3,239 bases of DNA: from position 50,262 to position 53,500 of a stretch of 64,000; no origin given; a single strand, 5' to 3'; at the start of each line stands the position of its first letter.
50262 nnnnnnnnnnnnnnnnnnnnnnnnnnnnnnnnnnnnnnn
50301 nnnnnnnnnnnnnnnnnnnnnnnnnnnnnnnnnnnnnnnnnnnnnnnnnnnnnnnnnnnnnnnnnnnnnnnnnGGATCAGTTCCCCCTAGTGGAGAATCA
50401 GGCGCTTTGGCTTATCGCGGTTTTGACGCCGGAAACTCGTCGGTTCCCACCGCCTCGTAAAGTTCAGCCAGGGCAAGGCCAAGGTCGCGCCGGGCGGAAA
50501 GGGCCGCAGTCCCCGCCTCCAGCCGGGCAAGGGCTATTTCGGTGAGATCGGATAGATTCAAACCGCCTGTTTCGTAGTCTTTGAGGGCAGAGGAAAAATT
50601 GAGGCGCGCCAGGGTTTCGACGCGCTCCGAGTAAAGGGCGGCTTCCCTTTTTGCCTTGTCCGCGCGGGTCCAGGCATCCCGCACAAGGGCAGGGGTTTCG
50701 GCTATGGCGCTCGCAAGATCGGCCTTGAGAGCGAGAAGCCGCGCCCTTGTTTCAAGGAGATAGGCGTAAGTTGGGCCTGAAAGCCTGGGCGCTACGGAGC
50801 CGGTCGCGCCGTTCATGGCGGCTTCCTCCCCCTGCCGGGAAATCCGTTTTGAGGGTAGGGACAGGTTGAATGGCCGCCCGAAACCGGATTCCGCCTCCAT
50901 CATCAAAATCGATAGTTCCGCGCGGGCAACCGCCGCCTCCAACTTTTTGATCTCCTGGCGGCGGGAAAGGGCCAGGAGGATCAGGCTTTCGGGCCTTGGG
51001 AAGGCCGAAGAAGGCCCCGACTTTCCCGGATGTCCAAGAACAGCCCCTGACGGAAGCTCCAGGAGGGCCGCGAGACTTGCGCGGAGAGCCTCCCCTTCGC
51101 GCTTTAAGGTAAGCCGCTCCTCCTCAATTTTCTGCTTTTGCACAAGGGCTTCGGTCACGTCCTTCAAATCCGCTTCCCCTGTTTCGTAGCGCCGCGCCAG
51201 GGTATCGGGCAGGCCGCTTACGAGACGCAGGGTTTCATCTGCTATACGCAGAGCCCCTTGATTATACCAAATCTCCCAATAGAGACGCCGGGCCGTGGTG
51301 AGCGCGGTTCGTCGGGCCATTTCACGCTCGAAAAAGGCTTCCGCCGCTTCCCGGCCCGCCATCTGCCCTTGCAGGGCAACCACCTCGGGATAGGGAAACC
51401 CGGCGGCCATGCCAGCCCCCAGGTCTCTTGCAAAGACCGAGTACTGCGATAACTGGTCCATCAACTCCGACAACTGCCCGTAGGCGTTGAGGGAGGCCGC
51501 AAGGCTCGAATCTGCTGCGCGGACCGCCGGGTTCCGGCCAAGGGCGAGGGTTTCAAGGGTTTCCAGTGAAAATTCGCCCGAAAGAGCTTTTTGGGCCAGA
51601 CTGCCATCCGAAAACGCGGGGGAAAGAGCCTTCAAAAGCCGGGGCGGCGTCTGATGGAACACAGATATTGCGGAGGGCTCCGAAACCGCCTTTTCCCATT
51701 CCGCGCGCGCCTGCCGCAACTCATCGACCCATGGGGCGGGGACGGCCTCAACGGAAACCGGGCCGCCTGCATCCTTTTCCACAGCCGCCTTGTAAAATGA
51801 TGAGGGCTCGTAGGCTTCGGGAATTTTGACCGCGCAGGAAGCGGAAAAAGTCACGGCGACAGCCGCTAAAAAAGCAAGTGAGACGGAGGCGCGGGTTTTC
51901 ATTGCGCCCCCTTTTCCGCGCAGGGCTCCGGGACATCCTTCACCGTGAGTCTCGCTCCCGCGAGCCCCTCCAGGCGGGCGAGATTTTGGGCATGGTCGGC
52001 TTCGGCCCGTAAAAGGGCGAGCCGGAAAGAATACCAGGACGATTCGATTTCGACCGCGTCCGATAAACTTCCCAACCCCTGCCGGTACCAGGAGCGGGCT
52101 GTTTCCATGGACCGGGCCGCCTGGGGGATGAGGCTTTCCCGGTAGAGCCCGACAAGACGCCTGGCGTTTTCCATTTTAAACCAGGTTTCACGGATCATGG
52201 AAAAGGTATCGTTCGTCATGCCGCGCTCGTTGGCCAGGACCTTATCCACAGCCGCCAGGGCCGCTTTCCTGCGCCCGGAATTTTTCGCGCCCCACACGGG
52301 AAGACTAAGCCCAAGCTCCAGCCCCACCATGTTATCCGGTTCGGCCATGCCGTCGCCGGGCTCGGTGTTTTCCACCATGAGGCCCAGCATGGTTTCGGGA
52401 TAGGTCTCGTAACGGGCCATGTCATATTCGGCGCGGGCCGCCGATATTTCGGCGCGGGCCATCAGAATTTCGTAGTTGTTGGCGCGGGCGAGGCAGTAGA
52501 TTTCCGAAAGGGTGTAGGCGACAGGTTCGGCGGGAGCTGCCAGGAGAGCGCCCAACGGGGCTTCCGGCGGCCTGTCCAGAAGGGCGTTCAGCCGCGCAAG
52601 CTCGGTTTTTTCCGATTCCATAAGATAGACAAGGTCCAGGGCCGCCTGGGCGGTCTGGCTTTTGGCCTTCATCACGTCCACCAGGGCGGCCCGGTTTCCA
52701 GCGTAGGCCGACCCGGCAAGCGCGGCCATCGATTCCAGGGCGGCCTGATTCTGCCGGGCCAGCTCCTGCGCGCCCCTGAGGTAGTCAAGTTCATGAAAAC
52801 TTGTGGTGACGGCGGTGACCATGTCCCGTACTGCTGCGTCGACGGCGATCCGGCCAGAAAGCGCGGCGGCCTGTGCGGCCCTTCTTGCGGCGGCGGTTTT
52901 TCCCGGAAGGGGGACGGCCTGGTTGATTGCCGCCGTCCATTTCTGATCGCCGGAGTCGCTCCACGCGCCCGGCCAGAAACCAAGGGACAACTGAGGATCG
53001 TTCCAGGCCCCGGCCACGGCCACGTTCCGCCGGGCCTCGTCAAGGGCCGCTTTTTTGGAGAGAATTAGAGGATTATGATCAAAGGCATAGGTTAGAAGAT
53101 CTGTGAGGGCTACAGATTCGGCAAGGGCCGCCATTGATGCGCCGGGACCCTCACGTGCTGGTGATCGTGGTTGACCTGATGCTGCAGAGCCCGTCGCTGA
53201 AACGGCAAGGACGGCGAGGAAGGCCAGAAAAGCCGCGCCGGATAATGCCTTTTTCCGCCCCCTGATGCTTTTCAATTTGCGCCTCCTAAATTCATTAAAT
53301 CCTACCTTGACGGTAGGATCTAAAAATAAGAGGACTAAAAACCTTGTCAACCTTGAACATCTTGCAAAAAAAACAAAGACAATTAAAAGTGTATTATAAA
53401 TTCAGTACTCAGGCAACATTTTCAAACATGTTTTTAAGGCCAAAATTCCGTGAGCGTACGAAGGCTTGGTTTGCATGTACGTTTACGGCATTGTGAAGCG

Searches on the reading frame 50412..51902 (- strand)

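Call 15: search_protein_families(library=pfam, proteins=[window:50412-51902:-], max_evalue=0.0001)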
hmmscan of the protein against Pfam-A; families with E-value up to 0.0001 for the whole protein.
window:50412-51902:- (496 aa): 1 family
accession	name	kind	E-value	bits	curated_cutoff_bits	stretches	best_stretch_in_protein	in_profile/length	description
PF02321.23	OEP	-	2.6e-09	37.6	22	0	191-281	96-186/187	Outer membrane efflux protein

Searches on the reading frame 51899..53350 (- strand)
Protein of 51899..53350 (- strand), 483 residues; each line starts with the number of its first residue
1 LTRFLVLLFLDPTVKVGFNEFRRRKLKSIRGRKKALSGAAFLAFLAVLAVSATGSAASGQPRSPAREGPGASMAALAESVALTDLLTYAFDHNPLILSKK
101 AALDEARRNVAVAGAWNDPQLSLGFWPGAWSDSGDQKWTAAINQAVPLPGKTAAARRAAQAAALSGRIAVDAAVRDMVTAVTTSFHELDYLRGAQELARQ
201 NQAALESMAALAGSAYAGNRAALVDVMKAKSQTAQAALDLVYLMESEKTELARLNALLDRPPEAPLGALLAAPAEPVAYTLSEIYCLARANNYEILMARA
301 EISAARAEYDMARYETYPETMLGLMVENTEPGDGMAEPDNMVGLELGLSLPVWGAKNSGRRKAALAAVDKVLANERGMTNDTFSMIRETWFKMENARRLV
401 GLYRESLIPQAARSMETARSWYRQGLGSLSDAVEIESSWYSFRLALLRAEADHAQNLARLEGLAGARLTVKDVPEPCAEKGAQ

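Call 15: search_protein_families(library=pfam, proteins=[window:51899-53350:-], max_evalue=0.0001)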
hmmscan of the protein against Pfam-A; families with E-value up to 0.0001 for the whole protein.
window:51899-53350:- (483 aa): 1 family
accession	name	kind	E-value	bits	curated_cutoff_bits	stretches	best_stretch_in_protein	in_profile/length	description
PF02321.23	OEP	-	1.1e-40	139.9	22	2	283-465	3-187/187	Outer membrane efflux protein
